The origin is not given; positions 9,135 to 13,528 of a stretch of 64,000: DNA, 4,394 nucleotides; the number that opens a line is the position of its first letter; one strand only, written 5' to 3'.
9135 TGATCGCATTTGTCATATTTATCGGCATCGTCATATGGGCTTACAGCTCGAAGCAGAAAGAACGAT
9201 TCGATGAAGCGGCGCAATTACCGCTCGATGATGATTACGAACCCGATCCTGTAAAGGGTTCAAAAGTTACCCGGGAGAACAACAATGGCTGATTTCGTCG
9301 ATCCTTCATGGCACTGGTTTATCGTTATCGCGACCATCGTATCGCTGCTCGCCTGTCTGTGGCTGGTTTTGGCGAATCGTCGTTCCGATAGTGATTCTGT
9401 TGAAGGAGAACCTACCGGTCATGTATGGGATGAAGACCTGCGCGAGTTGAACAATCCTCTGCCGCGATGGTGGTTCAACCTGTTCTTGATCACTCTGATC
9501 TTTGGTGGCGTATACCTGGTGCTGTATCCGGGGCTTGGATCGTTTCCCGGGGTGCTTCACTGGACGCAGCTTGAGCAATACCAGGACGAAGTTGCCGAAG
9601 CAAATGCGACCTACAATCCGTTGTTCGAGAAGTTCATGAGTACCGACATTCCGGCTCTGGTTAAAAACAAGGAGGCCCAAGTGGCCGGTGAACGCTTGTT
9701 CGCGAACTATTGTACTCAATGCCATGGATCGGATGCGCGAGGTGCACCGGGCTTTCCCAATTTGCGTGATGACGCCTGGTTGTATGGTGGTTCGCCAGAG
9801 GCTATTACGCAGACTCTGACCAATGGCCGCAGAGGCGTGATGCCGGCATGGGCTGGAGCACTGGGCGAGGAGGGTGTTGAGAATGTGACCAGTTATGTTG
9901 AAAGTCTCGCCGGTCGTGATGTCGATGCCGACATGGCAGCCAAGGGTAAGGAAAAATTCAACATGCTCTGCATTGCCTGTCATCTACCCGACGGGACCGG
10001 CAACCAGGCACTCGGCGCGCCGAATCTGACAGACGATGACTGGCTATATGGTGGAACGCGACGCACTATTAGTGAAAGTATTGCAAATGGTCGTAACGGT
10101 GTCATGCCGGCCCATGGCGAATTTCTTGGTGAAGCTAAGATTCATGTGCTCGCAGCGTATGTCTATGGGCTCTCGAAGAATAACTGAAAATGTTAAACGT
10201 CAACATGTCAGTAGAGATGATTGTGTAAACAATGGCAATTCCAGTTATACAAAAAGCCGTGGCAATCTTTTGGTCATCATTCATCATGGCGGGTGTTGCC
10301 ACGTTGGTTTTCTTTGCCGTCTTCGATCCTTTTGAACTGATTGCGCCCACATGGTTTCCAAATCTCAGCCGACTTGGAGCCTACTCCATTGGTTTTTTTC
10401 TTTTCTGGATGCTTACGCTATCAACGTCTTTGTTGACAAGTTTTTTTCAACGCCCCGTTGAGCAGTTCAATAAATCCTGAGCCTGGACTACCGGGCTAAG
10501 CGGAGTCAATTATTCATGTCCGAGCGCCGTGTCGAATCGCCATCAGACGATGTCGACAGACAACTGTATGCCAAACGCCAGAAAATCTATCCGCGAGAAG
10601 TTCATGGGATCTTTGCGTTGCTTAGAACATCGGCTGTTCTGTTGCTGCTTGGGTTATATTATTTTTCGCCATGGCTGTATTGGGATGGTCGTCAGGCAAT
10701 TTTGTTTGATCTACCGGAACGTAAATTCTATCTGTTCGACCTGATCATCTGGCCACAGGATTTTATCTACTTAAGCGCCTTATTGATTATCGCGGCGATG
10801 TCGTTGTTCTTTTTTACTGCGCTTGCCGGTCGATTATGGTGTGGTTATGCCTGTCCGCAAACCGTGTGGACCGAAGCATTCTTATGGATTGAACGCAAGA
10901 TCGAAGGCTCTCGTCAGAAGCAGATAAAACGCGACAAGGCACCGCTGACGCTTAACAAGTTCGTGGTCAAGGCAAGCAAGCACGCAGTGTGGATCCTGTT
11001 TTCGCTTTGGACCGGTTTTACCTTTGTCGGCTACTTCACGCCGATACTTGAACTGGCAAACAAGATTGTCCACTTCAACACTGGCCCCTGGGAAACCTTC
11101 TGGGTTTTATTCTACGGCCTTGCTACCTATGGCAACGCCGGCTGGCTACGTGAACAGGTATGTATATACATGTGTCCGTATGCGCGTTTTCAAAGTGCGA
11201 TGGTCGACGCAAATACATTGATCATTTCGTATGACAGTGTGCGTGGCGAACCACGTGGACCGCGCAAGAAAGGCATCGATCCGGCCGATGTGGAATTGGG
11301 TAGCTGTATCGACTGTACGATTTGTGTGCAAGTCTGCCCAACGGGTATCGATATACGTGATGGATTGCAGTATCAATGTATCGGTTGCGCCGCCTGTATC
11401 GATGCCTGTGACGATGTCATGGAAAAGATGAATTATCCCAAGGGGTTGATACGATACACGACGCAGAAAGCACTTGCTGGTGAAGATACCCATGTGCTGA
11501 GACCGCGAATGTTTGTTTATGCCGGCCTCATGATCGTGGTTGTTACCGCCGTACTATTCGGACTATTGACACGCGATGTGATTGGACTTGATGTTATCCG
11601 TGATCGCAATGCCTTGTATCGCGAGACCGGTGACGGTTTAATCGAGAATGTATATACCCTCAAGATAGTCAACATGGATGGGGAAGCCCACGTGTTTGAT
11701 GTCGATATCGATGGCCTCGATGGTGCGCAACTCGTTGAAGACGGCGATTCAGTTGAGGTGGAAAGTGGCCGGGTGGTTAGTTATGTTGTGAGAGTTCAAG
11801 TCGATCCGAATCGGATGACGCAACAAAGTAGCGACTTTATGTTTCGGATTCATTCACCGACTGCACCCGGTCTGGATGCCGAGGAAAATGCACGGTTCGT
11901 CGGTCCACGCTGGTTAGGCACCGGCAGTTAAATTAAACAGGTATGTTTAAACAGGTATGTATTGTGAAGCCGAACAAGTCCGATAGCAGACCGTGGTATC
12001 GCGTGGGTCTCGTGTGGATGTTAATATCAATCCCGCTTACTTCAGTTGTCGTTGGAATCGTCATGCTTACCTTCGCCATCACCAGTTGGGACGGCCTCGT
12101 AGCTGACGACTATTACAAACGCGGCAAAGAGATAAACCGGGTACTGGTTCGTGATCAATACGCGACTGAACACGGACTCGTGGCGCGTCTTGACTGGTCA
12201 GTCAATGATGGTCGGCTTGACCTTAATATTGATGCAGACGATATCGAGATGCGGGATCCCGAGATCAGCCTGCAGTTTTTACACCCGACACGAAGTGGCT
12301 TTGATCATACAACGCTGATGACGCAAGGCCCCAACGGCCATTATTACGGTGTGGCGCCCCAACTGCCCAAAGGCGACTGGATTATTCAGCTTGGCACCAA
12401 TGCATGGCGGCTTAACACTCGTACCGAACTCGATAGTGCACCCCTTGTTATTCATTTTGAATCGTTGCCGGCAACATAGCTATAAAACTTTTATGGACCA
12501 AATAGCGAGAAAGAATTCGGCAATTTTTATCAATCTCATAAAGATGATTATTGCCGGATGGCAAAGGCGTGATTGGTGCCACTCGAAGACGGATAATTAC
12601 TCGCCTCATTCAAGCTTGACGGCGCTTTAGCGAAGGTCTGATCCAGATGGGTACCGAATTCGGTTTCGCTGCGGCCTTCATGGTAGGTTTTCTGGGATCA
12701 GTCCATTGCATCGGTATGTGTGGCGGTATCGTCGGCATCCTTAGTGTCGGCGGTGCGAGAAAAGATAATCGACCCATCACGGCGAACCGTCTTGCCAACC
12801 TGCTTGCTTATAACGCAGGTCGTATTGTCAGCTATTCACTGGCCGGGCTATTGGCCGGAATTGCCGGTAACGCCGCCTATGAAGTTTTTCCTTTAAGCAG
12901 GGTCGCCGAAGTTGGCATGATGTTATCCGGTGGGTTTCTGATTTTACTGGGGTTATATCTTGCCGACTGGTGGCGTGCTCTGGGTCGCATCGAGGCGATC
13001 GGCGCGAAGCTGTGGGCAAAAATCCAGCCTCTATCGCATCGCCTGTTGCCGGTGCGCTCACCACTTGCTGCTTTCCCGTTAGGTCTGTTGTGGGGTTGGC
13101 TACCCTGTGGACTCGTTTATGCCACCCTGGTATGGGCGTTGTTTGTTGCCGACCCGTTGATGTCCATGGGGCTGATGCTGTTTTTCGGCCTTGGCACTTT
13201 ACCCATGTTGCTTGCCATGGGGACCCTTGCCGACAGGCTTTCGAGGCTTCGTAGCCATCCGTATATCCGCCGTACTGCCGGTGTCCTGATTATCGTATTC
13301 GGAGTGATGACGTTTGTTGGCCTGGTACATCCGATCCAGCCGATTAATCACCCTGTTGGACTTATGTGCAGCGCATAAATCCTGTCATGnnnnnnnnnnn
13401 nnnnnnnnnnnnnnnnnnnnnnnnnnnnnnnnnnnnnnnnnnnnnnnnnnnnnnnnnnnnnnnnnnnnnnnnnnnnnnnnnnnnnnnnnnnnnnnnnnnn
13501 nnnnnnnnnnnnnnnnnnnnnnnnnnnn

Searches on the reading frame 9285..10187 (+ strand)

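Call 37: search_protein_families(library=pfam, proteins=[window:9285-10187:+], max_evalue=0.00001)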
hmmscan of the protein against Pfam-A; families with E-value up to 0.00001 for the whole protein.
window:9285-10187:+ (300 aa): 4 families
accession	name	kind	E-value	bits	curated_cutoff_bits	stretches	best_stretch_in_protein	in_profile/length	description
PF13442.11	Cytochrome_CBB3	-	1.4e-26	93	27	2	134-205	5-68/68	Cytochrome C oxidase, cbb3-type, subunit III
PF14715.11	FixP_N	-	1.4e-21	76.4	24.9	1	41-87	2-47/48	N-terminal domain of cytochrome oxidase-cbb3, FixP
PF00034.26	Cytochrom_C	-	5.7e-15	56.8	21.3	1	134-208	3-89/90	Cytochrome c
PF07690.21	MFS_1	-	7.2e-06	25.6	33.4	1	8-94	149-235/347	Major Facilitator Superfamily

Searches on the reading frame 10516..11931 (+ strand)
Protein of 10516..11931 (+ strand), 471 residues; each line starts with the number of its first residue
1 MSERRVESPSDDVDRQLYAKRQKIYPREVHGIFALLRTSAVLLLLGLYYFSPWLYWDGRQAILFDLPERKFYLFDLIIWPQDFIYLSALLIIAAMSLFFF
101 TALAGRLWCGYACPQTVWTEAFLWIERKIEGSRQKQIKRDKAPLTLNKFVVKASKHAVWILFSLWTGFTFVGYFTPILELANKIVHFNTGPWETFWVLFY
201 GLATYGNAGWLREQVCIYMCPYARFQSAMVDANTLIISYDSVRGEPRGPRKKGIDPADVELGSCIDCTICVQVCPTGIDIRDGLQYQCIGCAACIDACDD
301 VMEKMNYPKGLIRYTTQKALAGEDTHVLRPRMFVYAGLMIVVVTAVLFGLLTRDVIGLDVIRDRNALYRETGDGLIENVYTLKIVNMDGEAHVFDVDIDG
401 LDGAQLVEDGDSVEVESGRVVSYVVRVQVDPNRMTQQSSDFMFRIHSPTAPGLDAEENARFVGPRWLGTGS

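Call 37: search_protein_families(library=pfam, proteins=[window:10516-11931:+], max_evalue=0.00001)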
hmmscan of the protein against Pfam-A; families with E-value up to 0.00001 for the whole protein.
window:10516-11931:+ (471 aa): 6 families
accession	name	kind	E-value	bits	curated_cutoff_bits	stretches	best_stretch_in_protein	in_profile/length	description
PF13746.11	Fer4_18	-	2.2e-41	141.1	27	1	211-316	1-113/114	4Fe-4S dicluster domain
PF11614.14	FixG_C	-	2e-30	105.8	25.6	1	347-464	2-119/119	IG-like fold at C-terminal of FixG, putative oxidoreductase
PF12838.12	Fer4_7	-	1.4e-09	38.7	27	0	216-278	8-52/52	4Fe-4S dicluster domain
PF12801.12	Fer4_5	-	7.3e-08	32.7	22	1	89-129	4-45/48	4Fe-4S binding domain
PF13534.11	Fer4_17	-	4e-06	27.7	22.2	0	215-279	7-61/61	4Fe-4S dicluster domain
PF13187.11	Fer4_9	-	6.3e-06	26.6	27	0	216-277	8-50/52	4Fe-4S dicluster domain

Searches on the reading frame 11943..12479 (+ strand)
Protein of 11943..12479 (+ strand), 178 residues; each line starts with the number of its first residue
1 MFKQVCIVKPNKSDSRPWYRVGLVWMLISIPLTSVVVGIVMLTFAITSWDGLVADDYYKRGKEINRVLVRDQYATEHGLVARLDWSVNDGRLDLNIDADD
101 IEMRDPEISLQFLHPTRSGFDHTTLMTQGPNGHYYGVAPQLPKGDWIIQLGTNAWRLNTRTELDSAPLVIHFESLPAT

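Call 37: search_protein_families(library=pfam, proteins=[window:11943-12479:+], max_evalue=0.00001)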
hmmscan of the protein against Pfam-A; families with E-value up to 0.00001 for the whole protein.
window:11943-12479:+ (178 aa): 1 family
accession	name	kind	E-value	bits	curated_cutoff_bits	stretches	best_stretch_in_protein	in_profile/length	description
PF05751.16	FixH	-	1.3e-31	110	23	1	24-160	5-148/150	FixH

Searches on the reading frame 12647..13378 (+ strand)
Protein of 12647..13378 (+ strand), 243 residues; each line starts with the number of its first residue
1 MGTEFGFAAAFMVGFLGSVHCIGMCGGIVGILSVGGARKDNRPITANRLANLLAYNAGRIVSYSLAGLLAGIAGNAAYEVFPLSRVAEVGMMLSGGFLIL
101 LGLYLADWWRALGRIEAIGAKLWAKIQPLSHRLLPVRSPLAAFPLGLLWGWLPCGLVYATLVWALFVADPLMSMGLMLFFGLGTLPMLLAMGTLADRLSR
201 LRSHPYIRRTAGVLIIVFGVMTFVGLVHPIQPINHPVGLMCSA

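Call 37: search_protein_families(library=pfam, proteins=[window:12647-13378:+], max_evalue=0.00001)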
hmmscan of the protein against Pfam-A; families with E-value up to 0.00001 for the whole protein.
window:12647-13378:+ (243 aa): 1 family
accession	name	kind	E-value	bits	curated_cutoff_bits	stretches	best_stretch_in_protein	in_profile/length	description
PF13386.12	DsbD_2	-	6.8e-54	183.2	24.9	1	9-221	1-199/199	Cytochrome C biogenesis protein transmembrane region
